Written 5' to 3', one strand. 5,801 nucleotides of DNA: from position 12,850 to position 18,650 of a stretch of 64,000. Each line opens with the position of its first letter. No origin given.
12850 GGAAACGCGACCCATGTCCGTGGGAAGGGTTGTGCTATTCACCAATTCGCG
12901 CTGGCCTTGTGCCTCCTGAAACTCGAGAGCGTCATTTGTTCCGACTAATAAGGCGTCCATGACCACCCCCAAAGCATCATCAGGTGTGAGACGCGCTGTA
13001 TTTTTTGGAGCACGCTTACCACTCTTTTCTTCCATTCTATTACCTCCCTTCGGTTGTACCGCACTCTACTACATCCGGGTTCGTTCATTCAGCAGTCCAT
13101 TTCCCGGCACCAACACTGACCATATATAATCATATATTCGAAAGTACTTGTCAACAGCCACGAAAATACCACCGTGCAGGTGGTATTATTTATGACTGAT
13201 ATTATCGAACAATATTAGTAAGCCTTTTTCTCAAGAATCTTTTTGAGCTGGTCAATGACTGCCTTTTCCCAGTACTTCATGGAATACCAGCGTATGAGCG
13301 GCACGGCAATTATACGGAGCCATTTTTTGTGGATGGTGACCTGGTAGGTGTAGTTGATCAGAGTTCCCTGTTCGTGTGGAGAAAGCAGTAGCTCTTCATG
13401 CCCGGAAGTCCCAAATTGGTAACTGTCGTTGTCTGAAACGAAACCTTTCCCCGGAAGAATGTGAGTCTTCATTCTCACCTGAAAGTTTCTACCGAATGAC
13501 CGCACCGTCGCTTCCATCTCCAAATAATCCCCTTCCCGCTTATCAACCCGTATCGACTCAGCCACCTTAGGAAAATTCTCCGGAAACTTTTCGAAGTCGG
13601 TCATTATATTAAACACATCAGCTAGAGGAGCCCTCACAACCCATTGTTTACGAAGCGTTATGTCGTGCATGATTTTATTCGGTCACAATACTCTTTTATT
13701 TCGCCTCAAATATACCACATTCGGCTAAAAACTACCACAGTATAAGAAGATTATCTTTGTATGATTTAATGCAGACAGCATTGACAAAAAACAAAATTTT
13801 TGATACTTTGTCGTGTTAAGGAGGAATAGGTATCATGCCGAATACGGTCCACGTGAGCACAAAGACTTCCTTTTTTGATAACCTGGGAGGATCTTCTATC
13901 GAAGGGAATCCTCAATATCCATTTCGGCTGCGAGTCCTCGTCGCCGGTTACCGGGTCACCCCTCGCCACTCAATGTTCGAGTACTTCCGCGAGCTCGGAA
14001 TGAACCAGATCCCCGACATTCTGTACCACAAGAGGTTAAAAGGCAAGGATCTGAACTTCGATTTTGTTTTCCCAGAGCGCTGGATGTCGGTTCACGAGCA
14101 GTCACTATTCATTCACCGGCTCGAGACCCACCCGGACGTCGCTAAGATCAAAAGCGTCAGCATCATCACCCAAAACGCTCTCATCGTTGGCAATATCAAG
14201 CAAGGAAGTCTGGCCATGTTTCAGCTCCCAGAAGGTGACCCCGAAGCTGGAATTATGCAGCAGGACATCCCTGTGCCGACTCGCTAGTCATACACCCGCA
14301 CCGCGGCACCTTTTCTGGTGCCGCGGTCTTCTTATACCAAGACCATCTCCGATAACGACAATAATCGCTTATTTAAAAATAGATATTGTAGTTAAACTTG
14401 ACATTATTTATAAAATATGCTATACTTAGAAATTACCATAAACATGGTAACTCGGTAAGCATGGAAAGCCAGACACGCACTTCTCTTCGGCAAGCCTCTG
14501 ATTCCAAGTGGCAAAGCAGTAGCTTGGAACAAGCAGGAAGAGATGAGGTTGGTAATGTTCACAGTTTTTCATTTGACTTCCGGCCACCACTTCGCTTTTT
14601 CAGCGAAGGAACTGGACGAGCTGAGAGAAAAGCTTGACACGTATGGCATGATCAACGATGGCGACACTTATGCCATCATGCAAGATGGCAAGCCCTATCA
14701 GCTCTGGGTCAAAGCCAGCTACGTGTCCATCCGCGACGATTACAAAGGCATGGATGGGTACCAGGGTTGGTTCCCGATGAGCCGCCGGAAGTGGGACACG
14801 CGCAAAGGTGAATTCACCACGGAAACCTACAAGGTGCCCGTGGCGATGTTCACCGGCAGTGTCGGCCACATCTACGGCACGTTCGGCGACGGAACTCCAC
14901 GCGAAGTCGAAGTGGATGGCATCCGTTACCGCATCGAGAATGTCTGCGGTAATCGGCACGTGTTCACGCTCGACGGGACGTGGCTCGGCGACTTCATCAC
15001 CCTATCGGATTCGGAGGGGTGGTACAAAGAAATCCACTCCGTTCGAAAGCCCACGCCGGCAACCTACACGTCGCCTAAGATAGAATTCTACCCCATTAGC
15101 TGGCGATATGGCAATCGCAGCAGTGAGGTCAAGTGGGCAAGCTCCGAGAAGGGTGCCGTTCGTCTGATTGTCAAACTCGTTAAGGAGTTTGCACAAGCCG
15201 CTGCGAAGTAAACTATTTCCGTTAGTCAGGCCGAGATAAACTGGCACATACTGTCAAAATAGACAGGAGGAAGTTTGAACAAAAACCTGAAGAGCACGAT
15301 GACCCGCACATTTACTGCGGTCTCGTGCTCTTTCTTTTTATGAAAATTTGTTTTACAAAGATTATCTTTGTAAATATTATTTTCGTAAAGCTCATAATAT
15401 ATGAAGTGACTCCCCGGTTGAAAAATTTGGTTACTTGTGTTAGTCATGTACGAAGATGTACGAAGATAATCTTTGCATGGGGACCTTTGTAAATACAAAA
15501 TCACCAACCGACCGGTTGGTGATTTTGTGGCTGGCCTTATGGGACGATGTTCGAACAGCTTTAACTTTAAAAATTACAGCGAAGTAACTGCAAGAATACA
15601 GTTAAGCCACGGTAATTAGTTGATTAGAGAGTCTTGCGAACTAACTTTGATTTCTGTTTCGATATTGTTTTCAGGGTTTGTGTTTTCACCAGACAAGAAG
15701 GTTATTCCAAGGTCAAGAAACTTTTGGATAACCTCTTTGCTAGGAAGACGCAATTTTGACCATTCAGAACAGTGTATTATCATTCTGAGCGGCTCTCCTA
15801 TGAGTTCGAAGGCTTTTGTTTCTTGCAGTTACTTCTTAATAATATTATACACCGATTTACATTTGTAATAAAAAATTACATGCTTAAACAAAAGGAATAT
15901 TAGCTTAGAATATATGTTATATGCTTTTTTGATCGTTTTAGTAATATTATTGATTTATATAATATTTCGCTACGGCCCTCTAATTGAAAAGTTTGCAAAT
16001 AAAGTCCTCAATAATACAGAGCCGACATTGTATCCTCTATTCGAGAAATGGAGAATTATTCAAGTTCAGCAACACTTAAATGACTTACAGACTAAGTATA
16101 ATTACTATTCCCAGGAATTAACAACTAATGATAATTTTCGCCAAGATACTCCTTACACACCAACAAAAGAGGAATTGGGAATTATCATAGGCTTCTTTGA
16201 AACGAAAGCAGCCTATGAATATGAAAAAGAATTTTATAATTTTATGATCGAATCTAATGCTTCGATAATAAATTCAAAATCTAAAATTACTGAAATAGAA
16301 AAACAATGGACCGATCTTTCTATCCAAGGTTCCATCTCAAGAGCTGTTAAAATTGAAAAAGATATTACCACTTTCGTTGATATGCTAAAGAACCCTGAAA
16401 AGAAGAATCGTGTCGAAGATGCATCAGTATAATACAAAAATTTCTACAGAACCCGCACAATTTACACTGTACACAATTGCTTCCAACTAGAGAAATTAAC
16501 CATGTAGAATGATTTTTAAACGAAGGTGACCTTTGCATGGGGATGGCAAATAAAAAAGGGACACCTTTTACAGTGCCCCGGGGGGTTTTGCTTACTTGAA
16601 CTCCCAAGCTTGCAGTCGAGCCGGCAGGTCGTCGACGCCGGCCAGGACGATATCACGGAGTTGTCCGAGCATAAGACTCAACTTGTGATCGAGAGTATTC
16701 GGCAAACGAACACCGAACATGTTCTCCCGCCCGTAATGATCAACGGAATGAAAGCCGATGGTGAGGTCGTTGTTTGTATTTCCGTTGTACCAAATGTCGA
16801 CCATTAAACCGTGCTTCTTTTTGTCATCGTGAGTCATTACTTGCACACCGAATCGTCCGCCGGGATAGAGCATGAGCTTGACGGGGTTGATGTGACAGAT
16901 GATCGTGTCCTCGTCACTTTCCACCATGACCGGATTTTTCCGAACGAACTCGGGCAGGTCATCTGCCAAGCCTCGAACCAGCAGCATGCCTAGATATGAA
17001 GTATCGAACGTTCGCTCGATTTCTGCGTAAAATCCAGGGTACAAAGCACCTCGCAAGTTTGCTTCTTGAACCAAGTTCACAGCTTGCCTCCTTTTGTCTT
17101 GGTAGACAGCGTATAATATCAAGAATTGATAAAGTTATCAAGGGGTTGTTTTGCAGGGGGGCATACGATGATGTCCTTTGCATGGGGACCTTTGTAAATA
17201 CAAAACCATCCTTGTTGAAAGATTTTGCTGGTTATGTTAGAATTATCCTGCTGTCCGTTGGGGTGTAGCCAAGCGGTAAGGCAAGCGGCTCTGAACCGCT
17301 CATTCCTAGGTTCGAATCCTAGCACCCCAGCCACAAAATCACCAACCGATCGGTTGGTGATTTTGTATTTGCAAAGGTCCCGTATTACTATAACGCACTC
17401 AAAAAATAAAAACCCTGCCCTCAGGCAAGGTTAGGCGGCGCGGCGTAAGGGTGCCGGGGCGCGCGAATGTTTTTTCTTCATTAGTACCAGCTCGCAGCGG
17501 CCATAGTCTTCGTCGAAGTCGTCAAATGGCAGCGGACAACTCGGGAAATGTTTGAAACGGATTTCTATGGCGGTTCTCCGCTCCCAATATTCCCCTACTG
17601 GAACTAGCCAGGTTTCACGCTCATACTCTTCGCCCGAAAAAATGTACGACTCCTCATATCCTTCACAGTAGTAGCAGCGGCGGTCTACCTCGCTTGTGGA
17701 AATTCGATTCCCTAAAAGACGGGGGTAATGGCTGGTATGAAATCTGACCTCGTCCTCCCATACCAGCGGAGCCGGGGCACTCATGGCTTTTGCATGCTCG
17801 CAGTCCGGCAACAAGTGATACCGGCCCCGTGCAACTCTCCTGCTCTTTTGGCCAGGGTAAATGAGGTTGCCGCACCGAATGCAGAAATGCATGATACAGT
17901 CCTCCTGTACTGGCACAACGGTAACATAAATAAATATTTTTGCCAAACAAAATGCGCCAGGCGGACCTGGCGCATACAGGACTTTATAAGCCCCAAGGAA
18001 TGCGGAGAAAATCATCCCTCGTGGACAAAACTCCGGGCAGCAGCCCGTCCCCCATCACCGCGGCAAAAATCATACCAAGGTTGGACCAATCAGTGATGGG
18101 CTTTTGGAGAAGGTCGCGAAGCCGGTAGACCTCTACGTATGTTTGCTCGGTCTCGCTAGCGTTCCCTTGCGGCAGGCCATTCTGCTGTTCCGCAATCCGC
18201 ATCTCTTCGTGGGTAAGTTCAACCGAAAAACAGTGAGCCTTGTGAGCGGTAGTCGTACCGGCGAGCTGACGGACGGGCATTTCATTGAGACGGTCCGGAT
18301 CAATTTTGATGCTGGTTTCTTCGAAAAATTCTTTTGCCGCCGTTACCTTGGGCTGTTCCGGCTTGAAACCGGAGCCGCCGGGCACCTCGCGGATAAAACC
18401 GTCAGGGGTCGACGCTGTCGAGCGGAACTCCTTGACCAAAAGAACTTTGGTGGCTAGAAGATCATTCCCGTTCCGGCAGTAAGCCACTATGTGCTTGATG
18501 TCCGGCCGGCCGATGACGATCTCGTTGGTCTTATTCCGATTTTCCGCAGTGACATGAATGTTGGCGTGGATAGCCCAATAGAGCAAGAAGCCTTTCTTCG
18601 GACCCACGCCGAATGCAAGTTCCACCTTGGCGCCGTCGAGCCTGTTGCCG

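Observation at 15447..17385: tRNA-Gln sits inside a split copy of a 60-bp sequence that is intact 1.7 kb upstream; the flanked 1.6-kb segment is low-GC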

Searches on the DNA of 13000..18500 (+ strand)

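Call 63: search_rna_families(source=window, start=13000, end=18500, threshold=evalue, max_evalue=5)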
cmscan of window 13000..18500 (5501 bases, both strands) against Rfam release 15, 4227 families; matches with E-value up to 5: 5.
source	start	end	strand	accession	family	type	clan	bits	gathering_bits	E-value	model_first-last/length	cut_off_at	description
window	17259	17330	+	RF00005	tRNA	Gene; tRNA;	CL00001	65.1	29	6e-13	1-71/71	no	tRNA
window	13143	13191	+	RF01388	isrD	Gene; sRNA;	-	28.6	37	0.012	1-51/51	no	isrD Hfq binding RNA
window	17946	18002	-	RF02871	ncS54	Gene; sRNA;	-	26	43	0.0097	1-79/79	no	Burkholderia sRNA 54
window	17405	17456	+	RF02628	Hrs1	Gene; sRNA;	-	23.3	56.4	0.31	1-74/74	no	Hfq-regulated sRNA 1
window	15850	15892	-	RF01103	UPD-PKc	Cis-reg;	-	22.8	40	2.6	1-29/29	no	Pseudoknot of upstream pseudoknot domain (UPD) of the 3'UTR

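Call 76: search_dna_similar(query=window:15440-17400:+, collection=plasmids, mode=distant, max_evalue=0.001, max_rows=10)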
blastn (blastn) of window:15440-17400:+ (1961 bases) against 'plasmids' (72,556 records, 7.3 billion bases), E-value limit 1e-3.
Records with a match: 80; places in all: 138; records where one place covers at least 80% of the query: 0.
Best place of each record, by identity: 80-90% 60; 60-80% 20.
By first word of the organism name: Sphingobium 12; Escherichia 8; Azospirillum 7; Thioclava 5; Paracoccus 4; Sinorhizobium 4; Klebsiella 4; Aeromonas 3; Bacillus 3; Shinella 2; and 24 more.
By predicted mobility (MOB-suite, as given by PLSDB): non-mobilizable 72; mobilizable 4; conjugative 4.
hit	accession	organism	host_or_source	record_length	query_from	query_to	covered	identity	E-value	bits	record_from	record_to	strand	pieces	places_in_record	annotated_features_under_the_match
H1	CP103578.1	Enterobacter hormaechei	Homo sapiens,blood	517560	1819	1932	6%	73.7%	5e-8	69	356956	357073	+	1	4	none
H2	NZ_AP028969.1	Yersinia pseudotuberculosis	-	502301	1815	1901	4%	78.2%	4e-9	73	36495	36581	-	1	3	none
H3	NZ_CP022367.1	Azospirillum sp. TSH58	single cell,paddy soils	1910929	1815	1894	4%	84.1%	7e-12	81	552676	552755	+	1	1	record has no annotation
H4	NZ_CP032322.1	Azospirillum argentinense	soil sample,Agricultural field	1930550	1815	1894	4%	84.1%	7e-12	81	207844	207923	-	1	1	record has no annotation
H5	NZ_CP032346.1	Azospirillum brasilense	soil sample,Agricultural field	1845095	1815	1894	4%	84.1%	7e-12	81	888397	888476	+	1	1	record has no annotation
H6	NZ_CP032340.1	Azospirillum brasilense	soil sample,Agricultural field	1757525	1815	1894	4%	84.1%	7e-12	81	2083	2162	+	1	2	none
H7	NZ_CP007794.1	Azospirillum argentinense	Triticum aestivum L.,Root,wheat ...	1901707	1815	1894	4%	84.1%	7e-12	81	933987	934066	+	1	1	record has no annotation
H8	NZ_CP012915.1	Azospirillum brasilense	Digitaria eriantha,microbe,root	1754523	1815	1894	4%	84.1%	7e-12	81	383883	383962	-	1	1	none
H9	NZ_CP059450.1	Azospirillum brasilense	Prokaryotes,soil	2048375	1815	1894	4%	84.1%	7e-12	81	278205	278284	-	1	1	none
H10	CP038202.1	Paracoccus ferrooxidans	single cell,bioreactor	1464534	1818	1903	4%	77.3%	2e-5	60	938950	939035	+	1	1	none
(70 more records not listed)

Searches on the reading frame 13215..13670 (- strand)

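Call 9: search_protein_families(library=pfam, proteins=[window:13215-13670:-], max_evalue=0.01)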
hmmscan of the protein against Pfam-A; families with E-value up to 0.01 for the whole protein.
window:13215-13670:- (151 aa): 2 families
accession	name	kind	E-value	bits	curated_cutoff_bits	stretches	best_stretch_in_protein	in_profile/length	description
PF03364.25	Polyketide_cyc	-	6.6e-06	26.8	23.4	1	12-67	1-56/126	Polyketide cyclase / dehydrase and lipid transport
PF10604.15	Polyketide_cyc2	-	5.9e-05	23.8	27.4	1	6-122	4-118/142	Polyketide cyclase / dehydrase and lipid transport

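Call 10: search_protein_families(library=phrogs, proteins=[window:13215-13670:-], max_evalue=0.01)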
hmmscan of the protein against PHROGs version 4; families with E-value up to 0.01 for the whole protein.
window:13215-13670:- (151 aa): 0 families

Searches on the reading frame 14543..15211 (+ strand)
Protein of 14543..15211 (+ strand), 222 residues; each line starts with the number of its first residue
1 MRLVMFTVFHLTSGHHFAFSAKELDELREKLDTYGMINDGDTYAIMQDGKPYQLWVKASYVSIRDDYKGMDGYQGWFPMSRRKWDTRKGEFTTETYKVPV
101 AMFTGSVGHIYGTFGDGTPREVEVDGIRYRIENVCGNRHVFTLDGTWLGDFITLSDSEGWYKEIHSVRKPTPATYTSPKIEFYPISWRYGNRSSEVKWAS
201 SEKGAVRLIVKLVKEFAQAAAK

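Call 9: search_protein_families(library=pfam, proteins=[window:14543-15211:+], max_evalue=0.01)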
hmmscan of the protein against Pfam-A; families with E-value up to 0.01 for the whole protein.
window:14543-15211:+ (222 aa): 0 families

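Call 10: search_protein_families(library=phrogs, proteins=[window:14543-15211:+], max_evalue=0.01)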
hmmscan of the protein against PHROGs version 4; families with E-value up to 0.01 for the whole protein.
window:14543-15211:+ (222 aa): 0 families

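Call 46: find_related_loci(query=window:14543-15211:+, collection=viral_contigs, flank=5000)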
Query window:14543-15211:+ (222 aa) in viral_contigs; peptide patterns used: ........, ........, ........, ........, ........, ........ (x = any residue, [..] = any of these).
2 stretches matched a pattern, but none encodes a relative of the query by tblastn (E <= 1e-3).

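Call 48: find_homologous_proteins(query=window:14543-15211:+, max_evalue=0.001)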
Query window:14543-15211:+ (222 aa): 2 proteins with E <= 0.001 among 109 candidates.
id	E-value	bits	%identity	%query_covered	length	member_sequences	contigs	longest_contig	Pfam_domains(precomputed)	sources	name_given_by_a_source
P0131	7.6e-151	518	100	100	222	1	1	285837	-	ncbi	-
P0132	1.8e-99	350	68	100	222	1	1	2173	-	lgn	-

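Call 49: find_encoding_contigs(protein=P0132, flank=10000, max_places=6)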
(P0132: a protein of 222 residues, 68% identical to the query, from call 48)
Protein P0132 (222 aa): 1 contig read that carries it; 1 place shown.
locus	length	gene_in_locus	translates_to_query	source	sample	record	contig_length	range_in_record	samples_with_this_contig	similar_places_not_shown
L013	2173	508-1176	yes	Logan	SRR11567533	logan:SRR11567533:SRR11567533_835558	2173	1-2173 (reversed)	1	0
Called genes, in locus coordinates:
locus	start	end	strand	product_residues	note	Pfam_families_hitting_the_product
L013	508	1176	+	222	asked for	-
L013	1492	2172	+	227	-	?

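Call 81: search_protein_families(library=padloc, proteins=[window:14543-15211:+], max_evalue=0.01)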
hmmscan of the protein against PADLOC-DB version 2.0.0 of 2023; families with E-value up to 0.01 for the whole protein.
window:14543-15211:+ (222 aa): 0 families

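Call 82: search_protein_families(library=ncbifam, proteins=[window:14543-15211:+], max_evalue=0.01)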
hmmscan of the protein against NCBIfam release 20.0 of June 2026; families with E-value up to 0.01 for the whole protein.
window:14543-15211:+ (222 aa): 0 families

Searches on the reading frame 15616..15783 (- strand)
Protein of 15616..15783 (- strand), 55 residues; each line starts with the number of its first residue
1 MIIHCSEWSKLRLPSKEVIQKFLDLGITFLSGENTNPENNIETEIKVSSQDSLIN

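Call 9: search_protein_families(library=pfam, proteins=[window:15616-15783:-], max_evalue=0.01)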
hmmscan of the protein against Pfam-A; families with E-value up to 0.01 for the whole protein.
window:15616-15783:- (55 aa): 0 families

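Call 10: search_protein_families(library=phrogs, proteins=[window:15616-15783:-], max_evalue=0.01)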
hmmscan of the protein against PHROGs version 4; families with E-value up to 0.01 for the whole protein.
window:15616-15783:- (55 aa): 0 families

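Call 81: search_protein_families(library=padloc, proteins=[window:15616-15783:-], max_evalue=0.01)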
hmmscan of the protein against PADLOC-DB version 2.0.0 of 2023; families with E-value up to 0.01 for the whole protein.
window:15616-15783:- (55 aa): 0 families

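Call 82: search_protein_families(library=ncbifam, proteins=[window:15616-15783:-], max_evalue=0.01)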
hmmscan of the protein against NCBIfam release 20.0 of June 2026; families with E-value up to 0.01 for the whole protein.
window:15616-15783:- (55 aa): 0 families
